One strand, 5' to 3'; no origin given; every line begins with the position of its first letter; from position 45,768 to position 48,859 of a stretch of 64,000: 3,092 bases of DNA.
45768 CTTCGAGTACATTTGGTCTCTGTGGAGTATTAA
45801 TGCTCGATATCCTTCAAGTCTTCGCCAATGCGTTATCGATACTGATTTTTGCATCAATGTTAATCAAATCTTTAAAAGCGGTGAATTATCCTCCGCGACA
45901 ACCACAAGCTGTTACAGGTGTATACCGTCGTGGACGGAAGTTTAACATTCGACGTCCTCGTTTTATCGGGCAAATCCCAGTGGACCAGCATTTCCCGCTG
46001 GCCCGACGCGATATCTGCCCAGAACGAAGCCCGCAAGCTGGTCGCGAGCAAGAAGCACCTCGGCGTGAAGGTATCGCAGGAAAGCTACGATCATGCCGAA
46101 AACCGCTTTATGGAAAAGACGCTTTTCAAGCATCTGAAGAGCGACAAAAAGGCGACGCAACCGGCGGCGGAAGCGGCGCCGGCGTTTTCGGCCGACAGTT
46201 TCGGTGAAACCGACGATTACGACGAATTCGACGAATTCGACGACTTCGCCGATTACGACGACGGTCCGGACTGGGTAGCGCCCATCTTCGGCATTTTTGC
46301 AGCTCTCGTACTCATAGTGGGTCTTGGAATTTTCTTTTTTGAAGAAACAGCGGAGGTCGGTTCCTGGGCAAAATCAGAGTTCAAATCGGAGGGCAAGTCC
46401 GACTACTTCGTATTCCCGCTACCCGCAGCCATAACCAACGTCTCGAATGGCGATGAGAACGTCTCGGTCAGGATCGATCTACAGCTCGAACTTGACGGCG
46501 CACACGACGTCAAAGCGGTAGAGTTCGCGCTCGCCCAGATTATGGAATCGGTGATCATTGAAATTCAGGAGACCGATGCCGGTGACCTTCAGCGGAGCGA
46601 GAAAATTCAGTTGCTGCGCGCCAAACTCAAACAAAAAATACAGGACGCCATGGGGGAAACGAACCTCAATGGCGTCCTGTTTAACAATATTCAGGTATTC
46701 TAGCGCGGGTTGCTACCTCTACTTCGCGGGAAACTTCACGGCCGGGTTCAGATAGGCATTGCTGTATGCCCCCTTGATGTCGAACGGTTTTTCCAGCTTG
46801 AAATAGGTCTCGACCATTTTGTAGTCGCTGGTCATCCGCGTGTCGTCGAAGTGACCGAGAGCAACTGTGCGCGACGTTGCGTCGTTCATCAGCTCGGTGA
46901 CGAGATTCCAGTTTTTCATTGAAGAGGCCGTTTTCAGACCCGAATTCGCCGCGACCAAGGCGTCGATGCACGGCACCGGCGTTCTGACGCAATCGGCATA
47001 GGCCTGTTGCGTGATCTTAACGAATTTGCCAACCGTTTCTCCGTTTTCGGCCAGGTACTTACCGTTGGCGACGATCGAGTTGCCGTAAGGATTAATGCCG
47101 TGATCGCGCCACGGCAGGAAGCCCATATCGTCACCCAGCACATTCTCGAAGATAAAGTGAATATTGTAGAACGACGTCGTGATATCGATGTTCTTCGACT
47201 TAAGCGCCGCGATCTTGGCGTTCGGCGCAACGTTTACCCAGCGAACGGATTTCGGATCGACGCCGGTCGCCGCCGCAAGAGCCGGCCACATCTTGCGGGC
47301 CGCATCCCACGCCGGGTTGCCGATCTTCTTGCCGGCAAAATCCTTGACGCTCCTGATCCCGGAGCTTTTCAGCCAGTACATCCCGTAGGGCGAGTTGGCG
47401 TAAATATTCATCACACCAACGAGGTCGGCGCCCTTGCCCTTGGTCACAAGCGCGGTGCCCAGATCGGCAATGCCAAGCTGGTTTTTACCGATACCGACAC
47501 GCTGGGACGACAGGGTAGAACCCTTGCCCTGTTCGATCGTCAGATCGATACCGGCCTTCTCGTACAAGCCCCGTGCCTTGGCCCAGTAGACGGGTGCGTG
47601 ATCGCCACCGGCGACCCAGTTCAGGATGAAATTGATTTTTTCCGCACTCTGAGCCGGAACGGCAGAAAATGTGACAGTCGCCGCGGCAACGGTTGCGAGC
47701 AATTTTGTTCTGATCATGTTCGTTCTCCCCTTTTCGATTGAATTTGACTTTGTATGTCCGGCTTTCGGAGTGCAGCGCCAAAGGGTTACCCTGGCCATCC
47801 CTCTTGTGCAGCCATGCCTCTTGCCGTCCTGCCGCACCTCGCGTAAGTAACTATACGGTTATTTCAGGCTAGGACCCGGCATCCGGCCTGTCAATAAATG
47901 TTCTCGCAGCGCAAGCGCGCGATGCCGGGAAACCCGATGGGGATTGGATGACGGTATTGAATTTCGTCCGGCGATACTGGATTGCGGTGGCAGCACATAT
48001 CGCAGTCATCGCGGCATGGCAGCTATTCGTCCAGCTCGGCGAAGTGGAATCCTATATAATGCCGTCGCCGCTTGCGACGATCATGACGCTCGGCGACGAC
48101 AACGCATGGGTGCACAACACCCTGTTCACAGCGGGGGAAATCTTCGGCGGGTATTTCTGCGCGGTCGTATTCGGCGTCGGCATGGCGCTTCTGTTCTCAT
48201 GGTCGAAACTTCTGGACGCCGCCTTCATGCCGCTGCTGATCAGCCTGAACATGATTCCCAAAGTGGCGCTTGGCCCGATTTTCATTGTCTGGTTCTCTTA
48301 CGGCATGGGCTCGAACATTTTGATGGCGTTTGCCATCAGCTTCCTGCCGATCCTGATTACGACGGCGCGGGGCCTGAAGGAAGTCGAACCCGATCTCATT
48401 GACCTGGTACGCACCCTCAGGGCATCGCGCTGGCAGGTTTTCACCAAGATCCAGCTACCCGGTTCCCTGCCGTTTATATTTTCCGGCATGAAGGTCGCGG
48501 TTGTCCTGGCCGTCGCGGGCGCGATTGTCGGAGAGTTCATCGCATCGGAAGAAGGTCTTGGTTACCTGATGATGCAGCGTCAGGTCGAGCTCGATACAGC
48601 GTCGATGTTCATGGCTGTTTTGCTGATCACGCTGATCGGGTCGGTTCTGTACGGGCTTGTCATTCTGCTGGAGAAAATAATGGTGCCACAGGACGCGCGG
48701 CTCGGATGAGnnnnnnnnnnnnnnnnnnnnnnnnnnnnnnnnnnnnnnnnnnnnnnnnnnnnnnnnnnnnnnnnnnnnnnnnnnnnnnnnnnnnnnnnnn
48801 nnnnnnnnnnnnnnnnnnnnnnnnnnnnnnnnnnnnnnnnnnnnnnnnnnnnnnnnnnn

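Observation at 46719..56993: TetR-linked catabolic/uptake cluster of unknown substrate with an unusual enzyme mix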

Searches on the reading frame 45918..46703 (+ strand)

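Call 63: search_protein_families(library=ncbifam, proteins=[window:45918-46703:+], max_evalue=0.00001)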
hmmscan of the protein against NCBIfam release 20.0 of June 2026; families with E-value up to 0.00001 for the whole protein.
window:45918-46703:+ (261 aa): 1 family
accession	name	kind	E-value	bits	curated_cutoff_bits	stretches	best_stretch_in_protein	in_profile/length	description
NF005826.1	PRK07718.1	equivalog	1.4e-06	28.3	140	1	172-253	57-135/143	flagellar basal body-associated protein FliL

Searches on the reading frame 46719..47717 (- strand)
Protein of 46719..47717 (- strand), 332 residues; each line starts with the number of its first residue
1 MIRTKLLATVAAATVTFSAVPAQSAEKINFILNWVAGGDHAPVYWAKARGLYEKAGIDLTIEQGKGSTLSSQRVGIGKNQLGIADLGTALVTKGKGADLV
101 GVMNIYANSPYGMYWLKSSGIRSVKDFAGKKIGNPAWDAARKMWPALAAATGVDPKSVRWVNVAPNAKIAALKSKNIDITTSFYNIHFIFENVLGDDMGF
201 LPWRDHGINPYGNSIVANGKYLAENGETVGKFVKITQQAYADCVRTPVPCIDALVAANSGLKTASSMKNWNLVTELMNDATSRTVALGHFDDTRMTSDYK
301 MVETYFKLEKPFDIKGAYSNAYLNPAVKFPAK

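Call 4: search_protein_families(library=pfam, proteins=[window:46722-47717:-])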
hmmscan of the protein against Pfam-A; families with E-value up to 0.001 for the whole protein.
seq(332 aa): 2 families
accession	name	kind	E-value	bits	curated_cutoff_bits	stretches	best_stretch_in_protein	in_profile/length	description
PF09084.16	NMT1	-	4.2e-44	151.5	20.5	1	39-247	3-213/216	NMT1/THI5 like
PF13379.11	NMT1_2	-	0.00018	21.9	24.7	0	27-180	5-176/252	NMT1-like family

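Call 5: search_protein_families(library=ncbifam, proteins=[window:46722-47717:-])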
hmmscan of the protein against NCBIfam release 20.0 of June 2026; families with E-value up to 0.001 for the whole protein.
seq(332 aa): 3 families
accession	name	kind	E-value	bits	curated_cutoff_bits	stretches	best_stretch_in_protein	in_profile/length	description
TIGR01728.1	SsuA_fam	subfamily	2e-11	43.6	163.5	1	39-241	10-214/290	aliphatic sulfonate ABC transporter substrate-binding protein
TIGR01729.1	taurine_ABC_bnd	equivalog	1.2e-06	28.2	304.25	1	116-245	87-215/300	taurine ABC transporter substrate-binding protein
TIGR02122.1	TRAP_TAXI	subfamily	2.7e-06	26.5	84.35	1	5-179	5-193/320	TAXI family TRAP transporter solute-binding subunit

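Call 30: search_solved_structures(query=window:46719-47717:-, max_evalue=0.001)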
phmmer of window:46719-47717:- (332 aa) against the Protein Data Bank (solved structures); distinct sequences matched with E-value up to 0.001: 6.
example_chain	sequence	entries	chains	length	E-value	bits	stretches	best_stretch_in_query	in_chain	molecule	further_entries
4nmy_A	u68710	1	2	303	7.2e-17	64.8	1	24-323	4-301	ABC-type transport system, extracellular solute-binding protein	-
4h6d_F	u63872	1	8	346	9.3e-13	51.3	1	24-135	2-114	Pyrimidine precursor biosynthesis enzyme THI5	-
4esw_A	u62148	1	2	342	1.3e-12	50.8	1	24-134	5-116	Pyrimidine biosynthesis enzyme THI13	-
4esx_A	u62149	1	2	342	1.6e-12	50.5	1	24-134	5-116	Pyrimidine biosynthesis enzyme THI13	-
4h65_A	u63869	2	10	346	2.6e-12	49.8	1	24-135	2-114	Pyrimidine precursor biosynthesis enzyme THI5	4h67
3ix1_A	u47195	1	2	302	4.4e-09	39.2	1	26-256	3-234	N-formyl-4-amino-5-aminomethyl-2-methylpyrimidine binding protein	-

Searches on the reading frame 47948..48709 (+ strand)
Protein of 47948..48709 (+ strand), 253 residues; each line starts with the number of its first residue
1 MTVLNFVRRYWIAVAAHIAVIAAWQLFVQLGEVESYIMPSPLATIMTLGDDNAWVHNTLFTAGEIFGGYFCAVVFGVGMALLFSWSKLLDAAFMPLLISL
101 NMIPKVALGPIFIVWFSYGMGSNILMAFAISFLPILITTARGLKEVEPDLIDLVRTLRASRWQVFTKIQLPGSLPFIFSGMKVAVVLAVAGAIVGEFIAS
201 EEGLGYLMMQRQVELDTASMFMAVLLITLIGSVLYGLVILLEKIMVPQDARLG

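Call 4: search_protein_families(library=pfam, proteins=[window:47948-48709:+])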
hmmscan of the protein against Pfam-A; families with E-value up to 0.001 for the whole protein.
window:47948-48709:+ (253 aa): 1 family
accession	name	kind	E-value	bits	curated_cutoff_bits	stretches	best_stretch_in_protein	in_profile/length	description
PF00528.27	BPD_transp_1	-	1.2e-29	103.8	26.4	1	72-243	1-180/184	Binding-protein-dependent transport system inner membrane component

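Call 5: search_protein_families(library=ncbifam, proteins=[window:47948-48709:+])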
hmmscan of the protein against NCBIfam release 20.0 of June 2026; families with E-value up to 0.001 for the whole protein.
window:47948-48709:+ (253 aa): 13 families
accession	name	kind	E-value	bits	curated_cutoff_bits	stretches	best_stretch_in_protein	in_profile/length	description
NF040733.1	ABC_perm_U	equivalog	1.7e-35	122.7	295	1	13-246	11-246/251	ABC transporter permease subunit SaoP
TIGR01183.1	ntrB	equivalog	1.4e-24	86.9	209.05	1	56-238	17-199/202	nitrate ABC transporter permease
NF008470.0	PRK11365.1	equivalog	1.3e-21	77.2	347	1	17-244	18-248/263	aliphatic sulfonate ABC transporter permease SsuC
NF007545.0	PRK10160.1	equivalog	3.7e-19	69.2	342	1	6-234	20-256/275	taurine ABC transporter permease TauC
NF008196.0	PRK10952.1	equivalog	1.9e-11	43.4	439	1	3-218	94-305/356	glycine betaine/L-proline ABC transporter permease ProW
TIGR03416.1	ABC_choXWV_perm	equivalog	2.8e-10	40.1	363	1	16-234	50-263/267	choline ABC transporter permease subunit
NF006939.0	PRK09421.1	equivalog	5.8e-06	25.9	262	1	111-199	84-167/230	molybdate ABC transporter permease subunit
TIGR02141.1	modB_ABC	equivalog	1.8e-05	24.5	182.6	1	123-197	82-161/208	molybdate ABC transporter permease subunit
NF007047.0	PRK09500.1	equivalog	0.00021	21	326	1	86-201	93-209/257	spermidine/putrescine ABC transporter permease PotC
NF008208.0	PRK10971.1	equivalog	0.00022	20.8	415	1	120-226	141-253/277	sulfate/thiosulfate ABC transporter permease CysT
TIGR02139.1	permease_CysT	equivalog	0.00043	20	246.1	1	124-227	135-246/265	sulfate ABC transporter permease subunit CysT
NF043074.1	MMSYN1_0196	equivalog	0.00059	19.2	350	1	70-200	79-218/277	spermidine/putrescine ABC transporter permease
NF040839.1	tungstate_WtpB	equivalog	0.0007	19.3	340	0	69-230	57-237/251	tungstate ABC transporter permease WtpB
